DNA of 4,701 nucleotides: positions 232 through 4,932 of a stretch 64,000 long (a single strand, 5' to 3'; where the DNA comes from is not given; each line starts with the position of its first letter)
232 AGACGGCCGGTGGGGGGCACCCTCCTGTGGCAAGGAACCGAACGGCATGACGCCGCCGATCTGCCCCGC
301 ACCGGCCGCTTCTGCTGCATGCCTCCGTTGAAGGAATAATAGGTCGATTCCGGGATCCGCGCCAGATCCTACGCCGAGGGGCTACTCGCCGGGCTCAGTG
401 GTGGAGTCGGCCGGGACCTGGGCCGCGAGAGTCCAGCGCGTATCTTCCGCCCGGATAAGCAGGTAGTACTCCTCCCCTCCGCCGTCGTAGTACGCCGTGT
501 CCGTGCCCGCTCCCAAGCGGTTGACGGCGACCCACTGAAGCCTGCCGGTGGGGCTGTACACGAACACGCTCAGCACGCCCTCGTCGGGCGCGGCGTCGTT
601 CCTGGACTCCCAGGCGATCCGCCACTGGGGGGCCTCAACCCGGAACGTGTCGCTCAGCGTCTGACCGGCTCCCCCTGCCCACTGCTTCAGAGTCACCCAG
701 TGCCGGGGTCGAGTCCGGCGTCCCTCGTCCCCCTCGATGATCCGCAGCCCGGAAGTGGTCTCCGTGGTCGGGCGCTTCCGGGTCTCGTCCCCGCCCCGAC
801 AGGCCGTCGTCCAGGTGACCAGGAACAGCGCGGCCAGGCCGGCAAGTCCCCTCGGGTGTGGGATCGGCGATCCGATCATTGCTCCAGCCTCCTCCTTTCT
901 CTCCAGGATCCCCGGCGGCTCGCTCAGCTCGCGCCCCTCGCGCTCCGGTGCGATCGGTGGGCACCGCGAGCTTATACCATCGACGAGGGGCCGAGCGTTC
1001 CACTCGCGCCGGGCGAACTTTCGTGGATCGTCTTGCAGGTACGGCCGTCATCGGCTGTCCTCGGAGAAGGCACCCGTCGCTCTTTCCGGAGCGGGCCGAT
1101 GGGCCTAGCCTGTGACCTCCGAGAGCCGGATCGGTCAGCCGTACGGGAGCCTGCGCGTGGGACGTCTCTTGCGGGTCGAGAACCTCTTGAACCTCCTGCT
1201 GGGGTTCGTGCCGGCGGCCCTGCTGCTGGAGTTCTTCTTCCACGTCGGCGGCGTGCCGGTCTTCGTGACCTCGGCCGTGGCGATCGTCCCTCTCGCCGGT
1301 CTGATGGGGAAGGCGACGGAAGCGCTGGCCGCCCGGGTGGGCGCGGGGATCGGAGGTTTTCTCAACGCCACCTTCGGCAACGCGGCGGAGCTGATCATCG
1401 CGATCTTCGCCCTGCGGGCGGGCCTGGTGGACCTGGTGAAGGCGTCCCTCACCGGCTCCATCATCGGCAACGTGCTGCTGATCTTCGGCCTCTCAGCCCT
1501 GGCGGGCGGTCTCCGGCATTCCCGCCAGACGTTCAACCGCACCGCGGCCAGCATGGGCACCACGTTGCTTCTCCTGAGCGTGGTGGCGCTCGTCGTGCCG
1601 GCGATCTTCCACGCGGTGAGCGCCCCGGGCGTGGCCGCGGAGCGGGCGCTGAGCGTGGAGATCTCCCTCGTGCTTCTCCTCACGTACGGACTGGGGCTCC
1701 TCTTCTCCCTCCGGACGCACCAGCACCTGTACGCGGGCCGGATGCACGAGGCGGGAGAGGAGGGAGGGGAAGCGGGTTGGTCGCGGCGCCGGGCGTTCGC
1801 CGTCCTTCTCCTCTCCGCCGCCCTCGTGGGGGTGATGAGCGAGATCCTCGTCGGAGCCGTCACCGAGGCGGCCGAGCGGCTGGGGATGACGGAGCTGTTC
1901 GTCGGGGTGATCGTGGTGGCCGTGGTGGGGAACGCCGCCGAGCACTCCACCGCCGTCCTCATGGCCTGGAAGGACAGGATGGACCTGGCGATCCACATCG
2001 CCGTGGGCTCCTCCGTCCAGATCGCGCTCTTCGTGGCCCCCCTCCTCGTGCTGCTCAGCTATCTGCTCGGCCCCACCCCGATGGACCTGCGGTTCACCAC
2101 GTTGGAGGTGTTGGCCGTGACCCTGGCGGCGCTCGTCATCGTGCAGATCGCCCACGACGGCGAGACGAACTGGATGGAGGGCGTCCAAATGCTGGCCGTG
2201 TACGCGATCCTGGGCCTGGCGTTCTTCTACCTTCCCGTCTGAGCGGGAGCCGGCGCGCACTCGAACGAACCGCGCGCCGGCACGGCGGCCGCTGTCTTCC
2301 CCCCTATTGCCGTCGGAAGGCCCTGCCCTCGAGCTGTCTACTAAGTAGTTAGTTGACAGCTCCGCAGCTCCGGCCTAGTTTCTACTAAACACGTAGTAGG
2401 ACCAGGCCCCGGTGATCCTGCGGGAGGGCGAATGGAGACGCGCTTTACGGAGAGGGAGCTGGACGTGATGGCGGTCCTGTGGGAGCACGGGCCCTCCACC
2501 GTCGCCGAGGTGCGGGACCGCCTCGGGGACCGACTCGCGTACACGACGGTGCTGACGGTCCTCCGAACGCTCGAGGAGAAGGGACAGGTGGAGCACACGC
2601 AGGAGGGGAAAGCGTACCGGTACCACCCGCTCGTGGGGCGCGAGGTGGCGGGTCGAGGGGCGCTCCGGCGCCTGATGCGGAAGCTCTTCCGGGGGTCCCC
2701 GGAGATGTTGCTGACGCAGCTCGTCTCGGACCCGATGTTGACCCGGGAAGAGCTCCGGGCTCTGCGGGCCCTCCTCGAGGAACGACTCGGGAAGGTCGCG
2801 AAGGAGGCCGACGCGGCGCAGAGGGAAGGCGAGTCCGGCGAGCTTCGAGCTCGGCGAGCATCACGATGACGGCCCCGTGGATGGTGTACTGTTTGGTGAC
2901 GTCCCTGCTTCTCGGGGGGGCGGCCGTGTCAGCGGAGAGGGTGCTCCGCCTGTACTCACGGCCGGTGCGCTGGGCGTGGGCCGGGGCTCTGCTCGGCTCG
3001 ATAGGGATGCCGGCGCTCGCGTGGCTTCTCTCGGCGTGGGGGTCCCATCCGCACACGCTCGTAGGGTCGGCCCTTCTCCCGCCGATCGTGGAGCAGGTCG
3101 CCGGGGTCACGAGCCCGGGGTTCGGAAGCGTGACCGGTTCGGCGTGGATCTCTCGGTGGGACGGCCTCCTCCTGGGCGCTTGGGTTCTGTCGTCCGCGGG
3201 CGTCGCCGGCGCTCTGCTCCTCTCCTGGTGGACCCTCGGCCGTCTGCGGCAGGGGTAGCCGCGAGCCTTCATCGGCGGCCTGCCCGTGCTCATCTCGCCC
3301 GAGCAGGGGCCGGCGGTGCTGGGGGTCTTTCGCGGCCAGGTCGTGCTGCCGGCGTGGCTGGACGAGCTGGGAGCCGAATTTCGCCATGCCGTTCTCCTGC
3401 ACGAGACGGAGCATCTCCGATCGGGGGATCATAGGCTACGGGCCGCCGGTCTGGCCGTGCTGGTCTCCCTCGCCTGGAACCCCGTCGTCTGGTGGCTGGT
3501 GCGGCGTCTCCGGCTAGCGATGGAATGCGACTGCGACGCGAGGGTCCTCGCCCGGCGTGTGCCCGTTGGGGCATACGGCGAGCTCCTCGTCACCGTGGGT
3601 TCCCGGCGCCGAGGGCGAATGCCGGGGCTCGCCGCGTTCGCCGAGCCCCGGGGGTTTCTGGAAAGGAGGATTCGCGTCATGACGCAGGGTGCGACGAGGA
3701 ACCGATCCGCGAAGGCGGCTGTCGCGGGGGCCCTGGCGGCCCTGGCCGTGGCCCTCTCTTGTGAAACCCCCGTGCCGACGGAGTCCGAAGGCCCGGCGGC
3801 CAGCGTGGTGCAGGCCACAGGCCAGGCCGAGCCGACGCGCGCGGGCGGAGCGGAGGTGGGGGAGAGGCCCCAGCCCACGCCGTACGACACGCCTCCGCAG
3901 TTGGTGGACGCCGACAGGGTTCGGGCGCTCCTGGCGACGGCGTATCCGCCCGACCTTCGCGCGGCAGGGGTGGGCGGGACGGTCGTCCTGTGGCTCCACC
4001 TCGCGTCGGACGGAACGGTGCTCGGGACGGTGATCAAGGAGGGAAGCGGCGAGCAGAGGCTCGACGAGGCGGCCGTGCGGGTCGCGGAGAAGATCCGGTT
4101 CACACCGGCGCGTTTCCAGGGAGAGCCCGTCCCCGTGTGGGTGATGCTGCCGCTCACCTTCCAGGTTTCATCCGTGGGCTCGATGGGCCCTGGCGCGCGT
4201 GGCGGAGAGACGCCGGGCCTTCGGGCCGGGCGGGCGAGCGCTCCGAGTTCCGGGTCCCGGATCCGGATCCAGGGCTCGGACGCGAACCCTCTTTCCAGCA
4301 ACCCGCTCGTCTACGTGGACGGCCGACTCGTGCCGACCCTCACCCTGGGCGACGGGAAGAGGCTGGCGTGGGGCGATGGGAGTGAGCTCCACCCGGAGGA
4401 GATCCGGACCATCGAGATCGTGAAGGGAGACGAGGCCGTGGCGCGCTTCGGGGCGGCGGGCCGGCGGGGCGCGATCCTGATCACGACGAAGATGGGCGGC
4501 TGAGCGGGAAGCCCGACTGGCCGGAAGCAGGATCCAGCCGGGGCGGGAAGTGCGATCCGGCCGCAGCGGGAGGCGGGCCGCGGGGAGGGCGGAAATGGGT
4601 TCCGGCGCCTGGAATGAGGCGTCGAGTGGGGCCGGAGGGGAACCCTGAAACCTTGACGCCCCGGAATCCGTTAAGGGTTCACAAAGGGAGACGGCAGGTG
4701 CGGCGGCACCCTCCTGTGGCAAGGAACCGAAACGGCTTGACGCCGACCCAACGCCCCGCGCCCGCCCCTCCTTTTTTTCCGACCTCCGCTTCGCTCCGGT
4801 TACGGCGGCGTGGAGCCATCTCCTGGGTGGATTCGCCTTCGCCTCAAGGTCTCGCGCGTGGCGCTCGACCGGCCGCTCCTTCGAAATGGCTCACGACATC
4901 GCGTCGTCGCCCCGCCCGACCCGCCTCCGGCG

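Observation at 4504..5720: Repeat-framed module: 555-bp non-coding stretch, Rho_N mini-gene and tRNA-Leu bracketed by three duplicated motifs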

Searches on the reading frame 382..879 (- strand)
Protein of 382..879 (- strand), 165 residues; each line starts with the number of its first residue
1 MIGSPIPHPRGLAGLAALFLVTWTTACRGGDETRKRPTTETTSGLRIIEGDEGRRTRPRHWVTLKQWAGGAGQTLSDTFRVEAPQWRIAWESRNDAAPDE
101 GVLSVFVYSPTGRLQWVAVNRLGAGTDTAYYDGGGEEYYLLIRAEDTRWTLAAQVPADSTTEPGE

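Call 10: search_protein_families(library=pfam, proteins=[window:382-879:-], max_evalue=0.01)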
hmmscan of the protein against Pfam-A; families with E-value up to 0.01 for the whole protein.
window:382-879:- (165 aa): 0 families

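Call 75: find_encoding_contigs(protein=window:382-879:-, flank=10000, max_places=3)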
Protein window:382-879:- (165 aa): 2 contigs read that carry it; 2 places shown.
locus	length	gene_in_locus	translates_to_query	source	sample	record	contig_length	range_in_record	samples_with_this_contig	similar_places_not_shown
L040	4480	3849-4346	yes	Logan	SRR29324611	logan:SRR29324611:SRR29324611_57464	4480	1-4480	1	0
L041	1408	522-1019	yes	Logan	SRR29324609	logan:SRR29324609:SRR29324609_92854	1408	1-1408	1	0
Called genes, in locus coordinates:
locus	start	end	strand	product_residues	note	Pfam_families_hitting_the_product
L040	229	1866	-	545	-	PF05569:Peptidase_M56, PF03544:TonB_C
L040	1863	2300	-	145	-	PF01978:TrmB (weak), PF03965:Penicillinase_R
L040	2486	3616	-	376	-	PF01699:Na_Ca_ex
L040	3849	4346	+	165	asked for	-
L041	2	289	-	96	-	?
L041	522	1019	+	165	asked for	-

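Call 78: search_protein_families(library=ncbifam, proteins=[window:382-879:-], max_evalue=0.01)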
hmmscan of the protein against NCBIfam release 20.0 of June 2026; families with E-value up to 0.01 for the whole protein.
window:382-879:- (165 aa): 0 families

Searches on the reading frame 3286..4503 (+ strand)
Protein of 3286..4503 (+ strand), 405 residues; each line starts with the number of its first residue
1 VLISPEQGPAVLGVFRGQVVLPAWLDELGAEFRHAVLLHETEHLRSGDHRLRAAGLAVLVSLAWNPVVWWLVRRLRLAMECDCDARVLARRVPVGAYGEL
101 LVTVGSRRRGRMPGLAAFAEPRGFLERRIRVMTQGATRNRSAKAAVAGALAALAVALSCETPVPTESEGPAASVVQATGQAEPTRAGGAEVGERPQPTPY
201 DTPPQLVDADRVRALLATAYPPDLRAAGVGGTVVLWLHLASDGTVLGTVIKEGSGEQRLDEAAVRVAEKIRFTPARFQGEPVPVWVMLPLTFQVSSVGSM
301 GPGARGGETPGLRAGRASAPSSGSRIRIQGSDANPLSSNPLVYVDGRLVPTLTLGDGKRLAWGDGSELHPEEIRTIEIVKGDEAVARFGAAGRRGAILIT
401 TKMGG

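Call 10: search_protein_families(library=pfam, proteins=[window:3286-4503:+], max_evalue=0.01)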
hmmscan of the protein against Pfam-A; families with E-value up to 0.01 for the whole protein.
window:3286-4503:+ (405 aa): 3 families
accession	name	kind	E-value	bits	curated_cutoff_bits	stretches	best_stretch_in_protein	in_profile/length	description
PF05569.17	Peptidase_M56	-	3.3e-18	66.3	31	1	8-130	167-294/296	BlaR1 peptidase M56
PF03544.19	TonB_C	-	2.8e-15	57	24.6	1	219-293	4-78/79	Gram-negative bacterial TonB protein C-terminal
PF07715.20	Plug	-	2.3e-05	25.3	23.9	1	309-391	32-102/107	TonB-dependent Receptor Plug Domain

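Call 59: find_homologous_proteins(query=window:3286-4503:+, max_evalue=1e-30)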
Query window:3286-4503:+ (405 aa): 98 proteins with E <= 1e-30 among 8000 candidates.
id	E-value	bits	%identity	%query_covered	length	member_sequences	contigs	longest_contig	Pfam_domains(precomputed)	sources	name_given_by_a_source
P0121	1.2e-259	879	100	100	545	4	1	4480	PF03544.20,PF05569.18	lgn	-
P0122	7.0e-86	307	44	72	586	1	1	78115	PF03544.20,PF05569.18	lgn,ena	-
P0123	1.2e-84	303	44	72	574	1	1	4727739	PF03544.20,PF05569.18,PF13103.12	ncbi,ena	-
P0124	2.9e-84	302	43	73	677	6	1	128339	PF03544.20,PF05569.18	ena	-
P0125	2.8e-82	295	39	81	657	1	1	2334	PF03544.20,PF05569.18,PF13103.12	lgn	-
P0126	6.4e-82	294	44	100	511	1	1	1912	PF03544.20,PF05569.18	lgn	-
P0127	2.0e-81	293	41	74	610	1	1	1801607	PF03544.20,PF05569.18,PF13103.12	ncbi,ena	-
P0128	3.3e-81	292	40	75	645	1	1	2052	PF03544.20,PF05569.18,PF13103.12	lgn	-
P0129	3.5e-80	288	44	99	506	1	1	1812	PF03544.20,PF05569.18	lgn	-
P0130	1.9e-79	286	41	72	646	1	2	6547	PF03544.20,PF05569.18,PF13103.12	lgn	-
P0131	2.2e-79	286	44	99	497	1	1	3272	PF03544.20,PF05569.18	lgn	-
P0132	5.6e-79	284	44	99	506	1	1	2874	PF03544.20,PF05569.18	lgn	-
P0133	9.1e-79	284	43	99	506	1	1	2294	PF03544.20,PF05569.18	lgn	-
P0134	7.3e-78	281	47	29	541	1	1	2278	PF03544.20,PF13103.12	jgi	jgi:TonB family protein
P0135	7.3e-78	281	44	71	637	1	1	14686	PF03544.20,PF05569.18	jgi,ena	jgi:TonB family protein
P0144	1.4e-69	254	39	100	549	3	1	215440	PF03544.20,PF07715.21,PF05569.18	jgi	-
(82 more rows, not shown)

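Call 60: find_encoding_contigs(protein=P0121, flank=5000, max_places=4)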
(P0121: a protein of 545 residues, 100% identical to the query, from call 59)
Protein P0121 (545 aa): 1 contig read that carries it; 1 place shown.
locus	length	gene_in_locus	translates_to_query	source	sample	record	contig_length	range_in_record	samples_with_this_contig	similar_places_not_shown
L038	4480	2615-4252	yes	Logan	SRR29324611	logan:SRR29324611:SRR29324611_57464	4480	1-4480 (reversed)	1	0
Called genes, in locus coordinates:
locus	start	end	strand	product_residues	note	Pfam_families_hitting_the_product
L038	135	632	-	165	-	-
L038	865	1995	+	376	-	PF01699:Na_Ca_ex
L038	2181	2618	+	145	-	PF01978:TrmB (weak), PF03965:Penicillinase_R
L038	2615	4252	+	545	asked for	PF05569:Peptidase_M56, PF03544:TonB_C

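Call 61: find_encoding_contigs(protein=P0144, flank=4000, max_places=3)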
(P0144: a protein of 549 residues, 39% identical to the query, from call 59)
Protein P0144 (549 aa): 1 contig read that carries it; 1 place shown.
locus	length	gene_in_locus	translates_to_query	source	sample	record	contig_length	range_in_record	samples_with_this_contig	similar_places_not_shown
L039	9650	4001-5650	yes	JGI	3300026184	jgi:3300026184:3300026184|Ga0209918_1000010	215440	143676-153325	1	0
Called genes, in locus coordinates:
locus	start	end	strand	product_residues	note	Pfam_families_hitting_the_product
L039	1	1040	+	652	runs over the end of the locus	PF06480:FtsH_ext, PF00004:AAA, PF07728:AAA_5 (weak), PF23902:AAA_lid_PRS2_C (weak), PF17862:AAA_lid_3, PF01434:Peptidase_M41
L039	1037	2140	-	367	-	PF21088:MS_channel_1st, PF00924:MS_channel_2nd, PF21082:MS_channel_3rd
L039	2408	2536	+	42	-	PF09360:zf-CDGSH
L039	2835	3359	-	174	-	-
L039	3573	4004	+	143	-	PF01978:TrmB (weak), PF03965:Penicillinase_R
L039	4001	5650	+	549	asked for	PF05569:Peptidase_M56, PF03544:TonB_C, PF07715:Plug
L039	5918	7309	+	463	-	PF22807:TrAA12, PF07995:GSDH (weak)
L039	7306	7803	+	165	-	PF20660:DUF6812 (faint)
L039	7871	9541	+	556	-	PF00437:T2SSE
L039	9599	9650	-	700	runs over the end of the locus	PF03190:Thioredox_DsbH, PF13899:Thioredoxin_7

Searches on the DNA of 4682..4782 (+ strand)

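Call 70: build_rna_model(alignment_id=A3, structure=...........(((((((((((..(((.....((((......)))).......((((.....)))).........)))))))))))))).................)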
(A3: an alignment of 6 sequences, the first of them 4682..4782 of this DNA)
Model R1 built from alignment A3 (6 sequences, 106 columns); structure: as given.
model positions 100; base pairs 22; branch points 1; effective number of sequences 1.64; information 0.59 bits per position. Calibrated on 0.2 Mb of random sequence (short: E-values are rough).
structure used (alignment columns):
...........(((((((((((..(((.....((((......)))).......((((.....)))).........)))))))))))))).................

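Call 71: search_with_rna_model(model_id=R1, source=window, filters=off, max_evalue=10)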
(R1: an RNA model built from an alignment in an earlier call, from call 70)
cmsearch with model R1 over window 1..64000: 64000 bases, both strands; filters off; matches with E-value up to 10: 54.
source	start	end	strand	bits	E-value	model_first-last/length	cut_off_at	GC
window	225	324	+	99.1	7.1e-24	1-100/100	no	0.68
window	4682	4783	+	88.6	3.9e-21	1-100/100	no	0.68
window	219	318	-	28.9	1.5e-05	1-100/100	no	0.67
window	5735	5805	+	18.9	0.0062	1-100/100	no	0.75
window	4676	4777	-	16.8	0.021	1-100/100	no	0.67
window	52372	52441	-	14.3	0.1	1-100/100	no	0.73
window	2231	2293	-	13.3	0.18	1-100/100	no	0.78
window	5717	5799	-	12.8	0.24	1-100/100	no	0.75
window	52379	52446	+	12.5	0.29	1-100/100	no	0.74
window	54571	54622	+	12.2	0.34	1-100/100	no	0.77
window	2237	2299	+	11.8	0.44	1-100/100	no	0.76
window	47052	47146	-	10.4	1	1-100/100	no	0.71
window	17830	17901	+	10.1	1.2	1-100/100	no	0.68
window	48811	48862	-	9.8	1.4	1-100/100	no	0.71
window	51981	52054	+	9.4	1.8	1-100/100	no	0.74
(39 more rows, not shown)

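Call 72: search_with_rna_model(model_id=R1, sources=[L001, L002, L003, L004, L005, L006, L007, L008, L012, L026, L027, L028, L029, L030, L031, L032, L033, L034, L035, L036, L037, L038, L039, L016, L020], max_evalue=1)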
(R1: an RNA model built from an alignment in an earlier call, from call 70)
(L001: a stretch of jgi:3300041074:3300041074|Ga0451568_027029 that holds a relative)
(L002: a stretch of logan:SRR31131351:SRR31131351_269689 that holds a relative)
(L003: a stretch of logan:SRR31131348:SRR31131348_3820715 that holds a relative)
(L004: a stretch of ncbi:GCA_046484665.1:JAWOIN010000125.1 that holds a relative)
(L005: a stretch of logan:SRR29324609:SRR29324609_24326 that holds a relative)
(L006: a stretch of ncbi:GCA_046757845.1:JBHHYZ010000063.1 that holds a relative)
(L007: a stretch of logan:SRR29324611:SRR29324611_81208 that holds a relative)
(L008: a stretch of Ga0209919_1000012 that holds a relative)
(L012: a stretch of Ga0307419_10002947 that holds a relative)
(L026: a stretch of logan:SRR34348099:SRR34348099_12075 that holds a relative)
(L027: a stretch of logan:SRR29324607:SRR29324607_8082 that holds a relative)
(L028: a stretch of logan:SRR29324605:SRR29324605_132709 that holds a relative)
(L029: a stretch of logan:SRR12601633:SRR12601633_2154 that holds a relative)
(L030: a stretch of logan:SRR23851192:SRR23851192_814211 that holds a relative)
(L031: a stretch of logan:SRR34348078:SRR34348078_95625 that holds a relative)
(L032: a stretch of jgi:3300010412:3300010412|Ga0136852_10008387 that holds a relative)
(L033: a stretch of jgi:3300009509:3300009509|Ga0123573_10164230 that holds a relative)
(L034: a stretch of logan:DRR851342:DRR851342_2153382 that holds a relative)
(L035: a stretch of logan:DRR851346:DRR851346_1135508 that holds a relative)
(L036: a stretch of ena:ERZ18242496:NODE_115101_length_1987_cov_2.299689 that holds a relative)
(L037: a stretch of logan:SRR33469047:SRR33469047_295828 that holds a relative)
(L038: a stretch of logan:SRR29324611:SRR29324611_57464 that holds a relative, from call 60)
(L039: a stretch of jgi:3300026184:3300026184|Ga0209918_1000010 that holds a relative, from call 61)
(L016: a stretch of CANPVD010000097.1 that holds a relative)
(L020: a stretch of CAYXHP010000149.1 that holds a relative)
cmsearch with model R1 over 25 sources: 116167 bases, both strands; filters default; matches with E-value up to 1: 15.
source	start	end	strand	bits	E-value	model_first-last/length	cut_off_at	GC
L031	2744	2840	+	91.8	1.1e-21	1-100/100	no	0.69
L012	1181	1281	-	90.5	2.2e-21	1-100/100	no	0.69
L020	4446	4546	-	90.5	2.2e-21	1-100/100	no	0.69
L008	2185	2285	+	88.1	9.5e-21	1-100/100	no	0.69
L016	5628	5728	+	88.1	9.5e-21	1-100/100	no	0.69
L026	2296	2395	+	87.1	1.8e-20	1-100/100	no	0.58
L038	1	77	+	66.7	3.8e-15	24-100/100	5'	0.69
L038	4431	4480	+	46.1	8.6e-10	1-49/100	3'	0.66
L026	2290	2389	-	27.8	5.3e-05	1-100/100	no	0.59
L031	2738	2834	-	26.4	0.00012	1-100/100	no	0.7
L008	2179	2279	-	21.2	0.0027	1-100/100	no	0.69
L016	5622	5722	-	21.2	0.0027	1-100/100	no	0.69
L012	1187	1287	+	15.7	0.075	1-100/100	no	0.69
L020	4452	4552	+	15.7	0.075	1-100/100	no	0.69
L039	6060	6101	+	13.3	0.32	11-84/100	no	0.86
